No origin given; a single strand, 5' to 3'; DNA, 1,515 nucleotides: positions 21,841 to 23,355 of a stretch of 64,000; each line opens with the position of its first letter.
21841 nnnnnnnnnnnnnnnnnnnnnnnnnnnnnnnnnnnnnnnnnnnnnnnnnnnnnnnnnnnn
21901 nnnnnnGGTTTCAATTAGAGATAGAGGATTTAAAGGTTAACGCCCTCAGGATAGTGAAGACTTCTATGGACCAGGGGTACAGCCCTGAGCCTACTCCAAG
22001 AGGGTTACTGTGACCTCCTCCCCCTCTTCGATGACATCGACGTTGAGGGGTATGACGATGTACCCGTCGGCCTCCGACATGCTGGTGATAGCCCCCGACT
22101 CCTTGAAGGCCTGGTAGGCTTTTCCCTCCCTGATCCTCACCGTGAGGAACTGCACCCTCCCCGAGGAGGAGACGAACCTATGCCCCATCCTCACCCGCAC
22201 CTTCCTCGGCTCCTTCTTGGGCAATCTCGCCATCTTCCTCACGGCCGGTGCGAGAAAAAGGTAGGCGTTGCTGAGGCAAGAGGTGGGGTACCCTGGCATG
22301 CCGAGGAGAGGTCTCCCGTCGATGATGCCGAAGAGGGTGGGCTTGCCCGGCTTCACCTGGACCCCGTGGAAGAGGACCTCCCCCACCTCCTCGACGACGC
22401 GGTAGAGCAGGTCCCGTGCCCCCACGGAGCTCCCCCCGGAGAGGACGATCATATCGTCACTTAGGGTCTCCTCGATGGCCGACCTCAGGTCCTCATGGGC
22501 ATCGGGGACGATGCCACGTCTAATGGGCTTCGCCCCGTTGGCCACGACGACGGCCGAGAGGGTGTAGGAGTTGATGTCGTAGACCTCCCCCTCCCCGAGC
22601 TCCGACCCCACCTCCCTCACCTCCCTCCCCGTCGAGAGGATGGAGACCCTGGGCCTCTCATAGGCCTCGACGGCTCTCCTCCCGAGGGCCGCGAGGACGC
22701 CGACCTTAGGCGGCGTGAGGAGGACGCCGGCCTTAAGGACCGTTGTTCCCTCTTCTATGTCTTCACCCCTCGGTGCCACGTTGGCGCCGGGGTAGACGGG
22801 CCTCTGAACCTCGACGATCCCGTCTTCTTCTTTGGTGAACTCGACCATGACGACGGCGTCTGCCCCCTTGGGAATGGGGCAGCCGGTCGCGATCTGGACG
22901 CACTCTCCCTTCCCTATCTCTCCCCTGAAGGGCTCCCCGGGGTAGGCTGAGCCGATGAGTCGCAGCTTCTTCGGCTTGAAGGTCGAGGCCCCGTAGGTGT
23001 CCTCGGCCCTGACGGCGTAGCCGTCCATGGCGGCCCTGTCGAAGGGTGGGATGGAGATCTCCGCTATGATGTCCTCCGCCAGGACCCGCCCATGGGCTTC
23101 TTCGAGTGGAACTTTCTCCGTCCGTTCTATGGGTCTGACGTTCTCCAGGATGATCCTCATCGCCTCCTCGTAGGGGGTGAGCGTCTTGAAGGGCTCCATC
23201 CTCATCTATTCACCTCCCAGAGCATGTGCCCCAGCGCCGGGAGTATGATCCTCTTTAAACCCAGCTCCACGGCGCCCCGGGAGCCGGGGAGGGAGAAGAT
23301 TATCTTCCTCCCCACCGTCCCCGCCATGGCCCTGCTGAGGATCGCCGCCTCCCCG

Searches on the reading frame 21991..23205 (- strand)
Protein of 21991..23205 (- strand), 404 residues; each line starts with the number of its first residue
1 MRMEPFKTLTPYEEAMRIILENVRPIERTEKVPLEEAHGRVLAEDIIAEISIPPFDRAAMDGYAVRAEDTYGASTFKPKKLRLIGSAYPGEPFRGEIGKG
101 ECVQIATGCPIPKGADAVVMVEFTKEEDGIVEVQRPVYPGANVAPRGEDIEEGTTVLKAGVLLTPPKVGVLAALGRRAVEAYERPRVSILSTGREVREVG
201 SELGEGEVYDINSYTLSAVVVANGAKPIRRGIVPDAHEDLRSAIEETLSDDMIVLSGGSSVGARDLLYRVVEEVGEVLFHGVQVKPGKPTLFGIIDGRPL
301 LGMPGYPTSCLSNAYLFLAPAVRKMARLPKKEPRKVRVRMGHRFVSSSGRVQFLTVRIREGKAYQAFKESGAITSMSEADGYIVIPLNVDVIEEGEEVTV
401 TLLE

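Call 15: search_protein_families(library=pfam, proteins=[window:21991-23205:-], max_evalue=0.001)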
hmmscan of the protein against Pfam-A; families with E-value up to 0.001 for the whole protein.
window:21991-23205:- (404 aa): 3 families
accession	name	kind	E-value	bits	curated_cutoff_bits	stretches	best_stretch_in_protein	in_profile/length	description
PF03453.22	MoeA_N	-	6e-54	182.5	30.8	1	11-175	2-160/160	MoeA N-terminal region (domain I and II)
PF00994.29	MoCF_biosynth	-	5e-27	94.8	26.6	1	192-323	5-143/144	Probable molybdopterin binding domain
PF03454.20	MoeA_C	-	7e-17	61.8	22.1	1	337-403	1-72/72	MoeA C-terminal region (domain IV)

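Call 42: find_encoding_contigs(protein=window:21991-23205:-, flank=10000, max_places=3)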
Protein window:21991-23205:- (404 aa): no gene with exactly this product is on record in the collection.
